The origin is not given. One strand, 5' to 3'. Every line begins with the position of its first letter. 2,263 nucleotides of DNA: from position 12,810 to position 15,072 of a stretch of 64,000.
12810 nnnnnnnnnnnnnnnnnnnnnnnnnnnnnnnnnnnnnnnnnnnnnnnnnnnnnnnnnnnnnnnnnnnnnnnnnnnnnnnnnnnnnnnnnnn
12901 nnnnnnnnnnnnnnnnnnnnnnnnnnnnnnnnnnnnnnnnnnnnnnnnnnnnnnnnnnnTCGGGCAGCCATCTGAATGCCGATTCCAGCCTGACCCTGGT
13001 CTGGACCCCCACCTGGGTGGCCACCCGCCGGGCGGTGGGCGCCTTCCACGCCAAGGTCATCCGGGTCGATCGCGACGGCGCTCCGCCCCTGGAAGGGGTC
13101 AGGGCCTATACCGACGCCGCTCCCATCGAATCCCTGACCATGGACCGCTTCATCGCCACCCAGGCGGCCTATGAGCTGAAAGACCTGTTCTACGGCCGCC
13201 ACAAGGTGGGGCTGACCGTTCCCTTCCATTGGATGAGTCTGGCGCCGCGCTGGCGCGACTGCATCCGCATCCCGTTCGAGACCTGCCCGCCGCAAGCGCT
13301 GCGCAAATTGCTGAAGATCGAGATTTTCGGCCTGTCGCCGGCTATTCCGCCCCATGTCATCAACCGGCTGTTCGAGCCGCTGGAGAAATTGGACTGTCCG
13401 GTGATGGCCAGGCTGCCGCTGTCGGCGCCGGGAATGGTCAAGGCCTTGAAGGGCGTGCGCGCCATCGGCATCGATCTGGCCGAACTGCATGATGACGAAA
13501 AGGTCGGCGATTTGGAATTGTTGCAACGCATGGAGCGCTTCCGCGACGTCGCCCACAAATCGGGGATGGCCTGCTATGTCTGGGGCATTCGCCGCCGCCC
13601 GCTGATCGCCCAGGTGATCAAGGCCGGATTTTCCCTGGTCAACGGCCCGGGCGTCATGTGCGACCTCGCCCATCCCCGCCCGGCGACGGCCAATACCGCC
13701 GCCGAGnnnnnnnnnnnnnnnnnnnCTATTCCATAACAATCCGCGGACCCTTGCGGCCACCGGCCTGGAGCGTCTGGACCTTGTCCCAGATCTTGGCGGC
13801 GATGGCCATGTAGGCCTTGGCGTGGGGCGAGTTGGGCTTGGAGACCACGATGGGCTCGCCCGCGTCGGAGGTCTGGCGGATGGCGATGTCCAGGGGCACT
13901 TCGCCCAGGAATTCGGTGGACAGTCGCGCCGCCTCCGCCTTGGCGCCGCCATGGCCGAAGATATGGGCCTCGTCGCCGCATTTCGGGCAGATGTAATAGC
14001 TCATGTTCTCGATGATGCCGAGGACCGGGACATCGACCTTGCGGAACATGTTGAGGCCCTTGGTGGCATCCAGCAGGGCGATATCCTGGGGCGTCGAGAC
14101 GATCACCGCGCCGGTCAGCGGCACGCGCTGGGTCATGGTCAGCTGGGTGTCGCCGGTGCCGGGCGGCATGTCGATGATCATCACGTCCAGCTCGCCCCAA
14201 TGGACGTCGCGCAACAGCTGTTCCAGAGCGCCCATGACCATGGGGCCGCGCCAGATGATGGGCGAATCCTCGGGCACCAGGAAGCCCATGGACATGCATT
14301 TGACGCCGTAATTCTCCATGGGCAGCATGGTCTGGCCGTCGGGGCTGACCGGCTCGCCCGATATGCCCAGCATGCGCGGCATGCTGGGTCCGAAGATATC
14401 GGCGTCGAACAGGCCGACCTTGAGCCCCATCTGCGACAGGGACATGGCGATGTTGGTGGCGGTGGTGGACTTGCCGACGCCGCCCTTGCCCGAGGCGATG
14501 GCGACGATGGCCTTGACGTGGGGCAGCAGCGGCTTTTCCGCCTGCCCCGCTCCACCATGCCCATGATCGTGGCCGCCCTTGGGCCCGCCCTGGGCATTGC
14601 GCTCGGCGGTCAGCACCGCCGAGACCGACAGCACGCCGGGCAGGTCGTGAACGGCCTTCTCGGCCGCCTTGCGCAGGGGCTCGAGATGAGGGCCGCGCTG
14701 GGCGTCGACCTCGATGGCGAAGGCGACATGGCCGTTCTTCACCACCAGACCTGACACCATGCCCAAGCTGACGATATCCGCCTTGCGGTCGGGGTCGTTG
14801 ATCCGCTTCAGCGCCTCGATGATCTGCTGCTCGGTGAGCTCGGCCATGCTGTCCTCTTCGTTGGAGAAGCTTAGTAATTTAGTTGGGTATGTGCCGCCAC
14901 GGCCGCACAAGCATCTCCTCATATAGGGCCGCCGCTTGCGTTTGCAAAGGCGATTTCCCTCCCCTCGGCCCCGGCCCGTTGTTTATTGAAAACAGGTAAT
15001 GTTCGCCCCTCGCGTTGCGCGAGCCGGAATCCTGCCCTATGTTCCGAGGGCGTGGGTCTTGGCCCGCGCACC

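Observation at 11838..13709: Repeat-containing protein with a catalytically dead EAL-like domain next to the hopanoid cluster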

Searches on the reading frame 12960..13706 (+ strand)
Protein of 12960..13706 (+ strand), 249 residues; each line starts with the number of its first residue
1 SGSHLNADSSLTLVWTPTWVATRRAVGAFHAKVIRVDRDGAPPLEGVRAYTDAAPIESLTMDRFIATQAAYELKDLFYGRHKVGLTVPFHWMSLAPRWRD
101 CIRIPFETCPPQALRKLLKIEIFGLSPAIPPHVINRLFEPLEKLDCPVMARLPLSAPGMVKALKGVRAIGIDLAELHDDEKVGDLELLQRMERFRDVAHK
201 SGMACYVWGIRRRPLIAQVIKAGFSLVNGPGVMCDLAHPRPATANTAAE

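Call 22: predict_structure(alignment_id=A2)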
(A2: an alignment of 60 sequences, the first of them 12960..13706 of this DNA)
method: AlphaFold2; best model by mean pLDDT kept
length: 249 residues; sequences in the alignment: 60
mean_pLDDT: 93.0   pTM: 0.90
mean pLDDT of the five models: 93.0, 90.9, 89.7, 89.2, 89.0
residues with pLDDT >= 90: 224; 70-90: 15; 50-70: 3; < 50: 7
segments of 3 or more residues with pLDDT < 50: 245-249
pLDDT, mean of each block of 10 residues (from residue 1): 76 97 95 96 96 94 98 97 97 94 97 98 96 92 96 96 95 93 94 97 96 93 95 91 52
secondary structure, 60 per line:
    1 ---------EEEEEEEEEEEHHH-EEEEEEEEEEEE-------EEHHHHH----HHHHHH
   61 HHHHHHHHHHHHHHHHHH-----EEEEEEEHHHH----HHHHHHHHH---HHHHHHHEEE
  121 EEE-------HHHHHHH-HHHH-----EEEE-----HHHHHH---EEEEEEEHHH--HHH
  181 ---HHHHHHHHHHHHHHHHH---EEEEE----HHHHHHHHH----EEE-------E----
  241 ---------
elements in order: E10-20 E25-36 H46-50 H55-78 E84-90 H91-94 H99-107 H111-117 E118-123 H131-137 H139-142 E148-151 H157-162 E166-172 H184-200 E204-208 H213-221 E226-228
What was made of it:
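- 12990..13682 (+): EAL-fold domain (residues about 385-615), catalytically dead, with a remodelled but strongly conserved pocket (P391, W393, D436, P462, E495, R525, G544, D546, W582, G583, R585, N602, G603). AF2 pLDDT 93, pTM 0.90 (call 22).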

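Call 25: fold_search(model_id=the predicted structure, library=pdb)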
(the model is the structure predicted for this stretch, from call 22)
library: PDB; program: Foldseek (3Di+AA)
matches with E <= 10: 1398; with E <= 0.001: 119
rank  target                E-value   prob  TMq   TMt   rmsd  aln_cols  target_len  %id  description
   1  4afy_A                1.6e-10  1.00  0.70  0.70   4.2       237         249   18  Crystal structure of the FimX EAL domain in complex with reaction product pGpG (released 2013-01-09)
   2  3hv9                  1.8e-10  1.00  0.70  0.67   4.3       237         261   17  Crystal structure of FimX EAL domain from Pseudomonas aeruginosa (released 2009-08-18)
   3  7lkq_A                2.7e-10  1.00  0.68  0.67   4.3       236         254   15  The PilZ(delta107-117)-FimX(GGDEF-EAL) complex from Xanthomonas citri (released 2021-08-11)
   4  4ag0_A                2.9e-10  1.00  0.70  0.70   4.1       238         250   18  Crystal structure of FimX EAL domain (released 2013-01-09)
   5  4rni_B                3.0e-10  1.00  0.68  0.67   4.2       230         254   13  PaMorA dimeric phosphodiesterase. apo form (released 2014-11-19)
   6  4q6j_B                3.4e-10  1.00  0.68  0.68   4.3       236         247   13  Crystal Structure of EAL domain Protein from Listeria monocytogenes EGD-e (released 2014-05-07)
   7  4afy_B                3.4e-10  1.00  0.71  0.70   4.2       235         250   17  Crystal structure of the FimX EAL domain in complex with reaction product pGpG (released 2013-01-09)
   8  4fok                  3.6e-10  1.00  0.69  0.66   4.3       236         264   15  1.8 A Crystal structure of the FimX EAL domain in complex with c-diGMP (released 2013-03-27)
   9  4q6j_A                4.6e-10  1.00  0.67  0.68   3.9       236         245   12  Crystal Structure of EAL domain Protein from Listeria monocytogenes EGD-e (released 2014-05-07)
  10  4rnf                  4.6e-10  1.00  0.69  0.43   4.3       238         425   12  PaMorA tandem diguanylate cyclase - mutant phosphodiesterase, apo form (released 2014-11-19)
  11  8arv_A                4.9e-10  1.00  0.69  0.68   4.3       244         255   14  Structure of the EAL domain of BifA from Pseudomonas aeruginosa (released 2023-04-12)
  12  3pju                  6.3e-10  1.00  0.66  0.66   4.7       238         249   14  Structure of Pseudomonas fluorescence LapD EAL domain complexed with c-di-GMP, P6522 (released 2011-02-09)
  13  3pfm                  7.1e-10  1.00  0.64  0.66   5.1       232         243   14  Crystal structure of a EAL domain of GGDEF domain protein from Pseudomonas fluorescens Pf (released 2010-11-10)
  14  4fou_B                7.5e-10  1.00  0.65  0.62   4.7       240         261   14  Structure of the PilZ-FimX(EAL domain)-c-di-GMP complex responsible for the regulation of bacterial Type IV pilus biog (released 2013-03-27)
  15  3n3t_A                9.5e-10  1.00  0.64  0.62   4.9       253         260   13  Crystal structure of putative diguanylate cyclase/phosphodiesterase complex with cyclic di-gmp (released 2010-06-16)
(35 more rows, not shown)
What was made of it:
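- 12990..13682 (+): Foldseek top 50 are all EAL, best FimX at E 1.6e-10, TM 0.70 (call 25).
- On EAL domain superfamily (fold level): Foldseek against the PDB: 119 hits at E<=1e-3 and the top 50 are all EAL domains, TM 0.62-0.72 (call 25).
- Closest known: Canonical EAL phosphodiesterases. Same: Same fold (TM 0.62-0.72, call 25).
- EAL fold: calls 22 and 25.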

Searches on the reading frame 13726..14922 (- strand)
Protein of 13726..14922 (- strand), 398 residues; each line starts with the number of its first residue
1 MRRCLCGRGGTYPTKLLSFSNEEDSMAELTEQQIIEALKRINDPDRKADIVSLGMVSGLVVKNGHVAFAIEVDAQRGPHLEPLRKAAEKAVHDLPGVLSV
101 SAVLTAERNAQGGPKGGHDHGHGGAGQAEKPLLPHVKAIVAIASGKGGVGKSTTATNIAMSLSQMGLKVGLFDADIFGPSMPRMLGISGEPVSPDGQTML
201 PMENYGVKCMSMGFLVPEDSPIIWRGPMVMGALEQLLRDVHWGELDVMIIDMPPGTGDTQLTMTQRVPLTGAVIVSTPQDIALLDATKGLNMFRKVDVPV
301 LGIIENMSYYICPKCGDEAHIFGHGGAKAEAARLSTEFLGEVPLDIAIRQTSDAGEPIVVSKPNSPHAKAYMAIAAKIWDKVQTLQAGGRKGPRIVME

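Call 16: search_protein_families(library=pfam, proteins=[window:13726-14922:-], max_evalue=0.00001)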
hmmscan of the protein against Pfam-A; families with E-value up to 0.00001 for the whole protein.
window:13726-14922:- (398 aa): 7 families
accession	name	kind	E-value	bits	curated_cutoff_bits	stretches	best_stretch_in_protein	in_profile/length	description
PF10609.15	ParA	-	6.2e-106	353.8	27.1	1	136-378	2-245/246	NUBPL iron-transfer P-loop NTPase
PF01883.24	FeS_assembly_P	-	7e-17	61.9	23.5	1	31-101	1-72/73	Iron-sulfur cluster assembly protein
PF01656.29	CbiA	-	6.7e-13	49.1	25.4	1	140-357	1-124/125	CobQ/CobB/MinD/ParA nucleotide binding domain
PF13614.12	AAA_31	-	5.2e-10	40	27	1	139-176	3-40/177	AAA domain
PF00142.24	Fer4_NifH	-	4.8e-08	33.3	25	0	144-170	6-32/271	4Fe-4S iron sulfur cluster binding proteins, NifH/frxC family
PF09140.17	MipZ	-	8.2e-08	32.3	20.7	1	139-285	2-135/262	ATPase MipZ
PF02374.21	ArsA_ATPase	-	9.4e-06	25.5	24.3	0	142-170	5-33/305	Anion-transporting ATPase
